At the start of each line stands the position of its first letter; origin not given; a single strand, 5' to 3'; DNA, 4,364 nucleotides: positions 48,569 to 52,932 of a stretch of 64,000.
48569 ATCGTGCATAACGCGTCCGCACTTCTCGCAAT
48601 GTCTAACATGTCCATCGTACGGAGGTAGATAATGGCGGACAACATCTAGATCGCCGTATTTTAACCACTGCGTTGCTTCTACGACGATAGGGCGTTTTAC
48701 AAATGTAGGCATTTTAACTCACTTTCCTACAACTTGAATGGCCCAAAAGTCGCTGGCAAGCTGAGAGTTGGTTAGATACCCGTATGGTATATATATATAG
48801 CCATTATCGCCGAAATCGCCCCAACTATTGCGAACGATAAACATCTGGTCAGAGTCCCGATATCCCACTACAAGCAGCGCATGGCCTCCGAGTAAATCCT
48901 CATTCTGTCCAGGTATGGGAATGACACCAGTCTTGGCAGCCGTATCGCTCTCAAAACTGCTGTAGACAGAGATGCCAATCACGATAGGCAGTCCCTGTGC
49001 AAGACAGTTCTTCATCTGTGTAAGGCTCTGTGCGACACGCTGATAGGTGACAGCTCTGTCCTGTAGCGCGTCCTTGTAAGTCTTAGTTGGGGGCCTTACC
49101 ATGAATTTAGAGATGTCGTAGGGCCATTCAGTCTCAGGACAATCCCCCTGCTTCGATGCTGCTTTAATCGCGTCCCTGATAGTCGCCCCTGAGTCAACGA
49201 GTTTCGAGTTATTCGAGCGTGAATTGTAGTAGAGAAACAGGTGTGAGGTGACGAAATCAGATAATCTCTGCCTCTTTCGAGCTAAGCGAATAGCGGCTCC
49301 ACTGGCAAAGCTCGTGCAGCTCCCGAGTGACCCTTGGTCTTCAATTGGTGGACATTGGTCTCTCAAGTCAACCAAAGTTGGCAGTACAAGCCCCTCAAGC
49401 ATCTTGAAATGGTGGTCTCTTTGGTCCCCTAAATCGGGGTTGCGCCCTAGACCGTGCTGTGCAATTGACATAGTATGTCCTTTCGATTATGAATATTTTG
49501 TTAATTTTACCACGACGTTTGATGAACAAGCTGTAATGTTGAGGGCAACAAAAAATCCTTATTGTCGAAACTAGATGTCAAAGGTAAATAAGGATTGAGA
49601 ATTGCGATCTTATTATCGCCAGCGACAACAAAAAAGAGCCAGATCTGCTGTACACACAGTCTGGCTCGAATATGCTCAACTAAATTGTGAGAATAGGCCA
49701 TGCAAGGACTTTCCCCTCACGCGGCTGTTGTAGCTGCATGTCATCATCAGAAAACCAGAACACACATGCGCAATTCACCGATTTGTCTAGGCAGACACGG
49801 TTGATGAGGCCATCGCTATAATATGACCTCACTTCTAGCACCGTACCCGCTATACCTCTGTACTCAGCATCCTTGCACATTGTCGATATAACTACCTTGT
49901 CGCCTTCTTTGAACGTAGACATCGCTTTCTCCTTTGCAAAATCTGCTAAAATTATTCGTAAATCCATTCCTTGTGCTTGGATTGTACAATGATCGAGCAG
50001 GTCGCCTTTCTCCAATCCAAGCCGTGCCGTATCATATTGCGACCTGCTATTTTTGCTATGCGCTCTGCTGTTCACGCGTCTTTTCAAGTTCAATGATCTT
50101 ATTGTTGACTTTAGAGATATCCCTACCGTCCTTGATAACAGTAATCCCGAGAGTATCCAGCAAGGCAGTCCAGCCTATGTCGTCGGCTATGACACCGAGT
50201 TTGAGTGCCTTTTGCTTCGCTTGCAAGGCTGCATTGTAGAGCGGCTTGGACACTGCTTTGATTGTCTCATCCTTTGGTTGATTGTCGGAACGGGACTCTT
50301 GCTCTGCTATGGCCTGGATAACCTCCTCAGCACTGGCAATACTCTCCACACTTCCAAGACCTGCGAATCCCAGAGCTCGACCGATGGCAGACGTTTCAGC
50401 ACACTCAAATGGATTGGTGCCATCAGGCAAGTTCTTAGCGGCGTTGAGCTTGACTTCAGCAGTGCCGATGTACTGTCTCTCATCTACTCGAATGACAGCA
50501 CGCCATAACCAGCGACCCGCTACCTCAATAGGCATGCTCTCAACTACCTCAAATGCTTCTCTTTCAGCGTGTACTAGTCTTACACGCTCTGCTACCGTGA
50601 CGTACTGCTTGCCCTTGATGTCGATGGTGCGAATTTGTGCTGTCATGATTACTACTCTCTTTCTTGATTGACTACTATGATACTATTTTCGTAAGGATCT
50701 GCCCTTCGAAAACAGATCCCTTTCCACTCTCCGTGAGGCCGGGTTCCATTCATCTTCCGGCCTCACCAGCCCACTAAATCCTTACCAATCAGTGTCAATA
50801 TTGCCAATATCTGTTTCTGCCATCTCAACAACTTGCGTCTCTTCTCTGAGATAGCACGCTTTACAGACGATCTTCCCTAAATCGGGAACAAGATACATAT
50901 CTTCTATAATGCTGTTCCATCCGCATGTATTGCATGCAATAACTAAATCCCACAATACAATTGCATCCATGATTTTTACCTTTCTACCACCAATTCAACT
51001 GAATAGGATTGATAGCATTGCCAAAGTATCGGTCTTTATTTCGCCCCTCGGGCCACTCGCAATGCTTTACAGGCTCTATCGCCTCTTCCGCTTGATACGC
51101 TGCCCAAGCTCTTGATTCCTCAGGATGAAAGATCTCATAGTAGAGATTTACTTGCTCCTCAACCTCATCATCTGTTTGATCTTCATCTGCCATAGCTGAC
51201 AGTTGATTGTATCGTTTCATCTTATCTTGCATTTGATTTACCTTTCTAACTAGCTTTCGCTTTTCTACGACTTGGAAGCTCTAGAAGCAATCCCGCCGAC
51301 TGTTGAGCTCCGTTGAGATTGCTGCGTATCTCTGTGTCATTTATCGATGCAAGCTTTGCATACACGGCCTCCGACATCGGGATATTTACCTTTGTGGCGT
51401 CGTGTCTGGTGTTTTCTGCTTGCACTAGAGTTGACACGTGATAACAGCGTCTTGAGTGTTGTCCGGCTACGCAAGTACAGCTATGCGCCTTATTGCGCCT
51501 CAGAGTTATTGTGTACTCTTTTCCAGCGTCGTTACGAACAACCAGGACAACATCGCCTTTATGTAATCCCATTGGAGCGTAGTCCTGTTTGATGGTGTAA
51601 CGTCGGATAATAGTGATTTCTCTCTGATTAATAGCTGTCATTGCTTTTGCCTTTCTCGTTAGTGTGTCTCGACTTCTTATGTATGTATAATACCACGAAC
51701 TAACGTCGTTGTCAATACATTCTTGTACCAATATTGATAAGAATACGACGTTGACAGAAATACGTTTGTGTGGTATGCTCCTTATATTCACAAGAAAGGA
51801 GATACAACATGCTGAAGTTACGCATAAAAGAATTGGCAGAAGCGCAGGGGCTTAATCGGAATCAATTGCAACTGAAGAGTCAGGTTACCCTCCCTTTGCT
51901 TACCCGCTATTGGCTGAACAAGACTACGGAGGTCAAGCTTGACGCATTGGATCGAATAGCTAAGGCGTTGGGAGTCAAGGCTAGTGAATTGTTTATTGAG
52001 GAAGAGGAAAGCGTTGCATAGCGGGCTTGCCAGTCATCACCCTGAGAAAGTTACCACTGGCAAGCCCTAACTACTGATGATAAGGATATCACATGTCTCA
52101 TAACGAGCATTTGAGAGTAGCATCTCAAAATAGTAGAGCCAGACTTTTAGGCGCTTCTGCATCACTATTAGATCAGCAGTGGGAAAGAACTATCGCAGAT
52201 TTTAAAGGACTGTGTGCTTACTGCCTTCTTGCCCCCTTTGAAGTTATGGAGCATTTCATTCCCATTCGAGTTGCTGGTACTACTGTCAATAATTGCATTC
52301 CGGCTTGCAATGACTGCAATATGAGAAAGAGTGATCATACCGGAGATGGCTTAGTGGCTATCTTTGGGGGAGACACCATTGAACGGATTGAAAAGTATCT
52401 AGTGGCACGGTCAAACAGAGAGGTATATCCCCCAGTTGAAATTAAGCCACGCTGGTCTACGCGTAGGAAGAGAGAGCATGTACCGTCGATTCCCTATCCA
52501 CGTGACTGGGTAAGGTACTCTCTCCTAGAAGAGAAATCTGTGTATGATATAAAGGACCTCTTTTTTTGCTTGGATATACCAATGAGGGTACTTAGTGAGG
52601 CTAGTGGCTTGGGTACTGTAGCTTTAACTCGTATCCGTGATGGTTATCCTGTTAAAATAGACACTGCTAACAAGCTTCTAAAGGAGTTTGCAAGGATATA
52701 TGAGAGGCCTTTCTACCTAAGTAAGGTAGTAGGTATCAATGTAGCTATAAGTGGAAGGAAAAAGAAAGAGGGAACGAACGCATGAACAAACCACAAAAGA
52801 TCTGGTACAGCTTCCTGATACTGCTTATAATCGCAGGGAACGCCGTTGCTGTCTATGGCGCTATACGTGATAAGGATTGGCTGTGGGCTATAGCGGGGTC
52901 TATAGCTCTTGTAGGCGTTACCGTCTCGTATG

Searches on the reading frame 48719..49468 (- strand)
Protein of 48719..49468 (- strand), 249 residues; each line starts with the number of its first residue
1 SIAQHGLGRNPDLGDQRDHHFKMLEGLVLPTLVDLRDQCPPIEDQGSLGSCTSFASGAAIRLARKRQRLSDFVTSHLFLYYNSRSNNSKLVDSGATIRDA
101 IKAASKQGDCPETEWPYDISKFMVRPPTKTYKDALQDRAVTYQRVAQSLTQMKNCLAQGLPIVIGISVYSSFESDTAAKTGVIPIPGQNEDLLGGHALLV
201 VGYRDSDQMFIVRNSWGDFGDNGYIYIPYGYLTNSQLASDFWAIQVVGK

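Call 54: search_protein_families(library=pfam, proteins=[window:48719-49468:-], max_evalue=0.001)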
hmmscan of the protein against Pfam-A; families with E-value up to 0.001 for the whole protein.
window:48719-49468:- (249 aa): 1 family
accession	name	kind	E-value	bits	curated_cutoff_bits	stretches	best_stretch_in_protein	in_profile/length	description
PF00112.29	Peptidase_C1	-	5.8e-16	59.7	20.7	1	29-235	1-210/220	Papain family cysteine protease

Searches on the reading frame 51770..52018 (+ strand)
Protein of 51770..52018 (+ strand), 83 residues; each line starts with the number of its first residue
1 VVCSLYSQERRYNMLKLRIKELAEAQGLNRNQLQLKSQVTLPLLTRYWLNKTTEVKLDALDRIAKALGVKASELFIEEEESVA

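Call 59: search_protein_families(library=pfam, proteins=[window:51770-52018:+], max_evalue=0.01)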
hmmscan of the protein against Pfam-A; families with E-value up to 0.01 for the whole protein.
window:51770-52018:+ (83 aa): 3 families
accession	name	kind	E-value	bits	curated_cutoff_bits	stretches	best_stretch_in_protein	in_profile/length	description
PF13443.12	HTH_26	-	5.7e-08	33.3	22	1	18-76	1-59/63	Cro/C1-type HTH DNA-binding domain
PF01381.28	HTH_3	-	5.2e-06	26.8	23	1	19-74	1-55/55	Helix-turn-helix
PF13560.12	HTH_31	-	0.0095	16.7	27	0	18-73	5-60/64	Helix-turn-helix domain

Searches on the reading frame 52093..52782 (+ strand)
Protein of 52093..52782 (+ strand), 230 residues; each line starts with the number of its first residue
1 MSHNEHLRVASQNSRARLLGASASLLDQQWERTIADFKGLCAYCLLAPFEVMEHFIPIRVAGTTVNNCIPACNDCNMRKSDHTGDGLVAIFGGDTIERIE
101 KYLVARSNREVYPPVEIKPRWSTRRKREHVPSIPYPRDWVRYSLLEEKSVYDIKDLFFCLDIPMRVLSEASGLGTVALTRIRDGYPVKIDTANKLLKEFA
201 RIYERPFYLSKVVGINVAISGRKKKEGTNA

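Call 54: search_protein_families(library=pfam, proteins=[window:52093-52782:+], max_evalue=0.001)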
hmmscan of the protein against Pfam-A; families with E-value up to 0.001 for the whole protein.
window:52093-52782:+ (230 aa): 1 family
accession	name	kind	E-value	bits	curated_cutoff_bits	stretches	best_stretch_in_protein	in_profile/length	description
PF01844.29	HNH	-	0.00053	20.5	21.4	1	41-81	1-46/47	HNH endonuclease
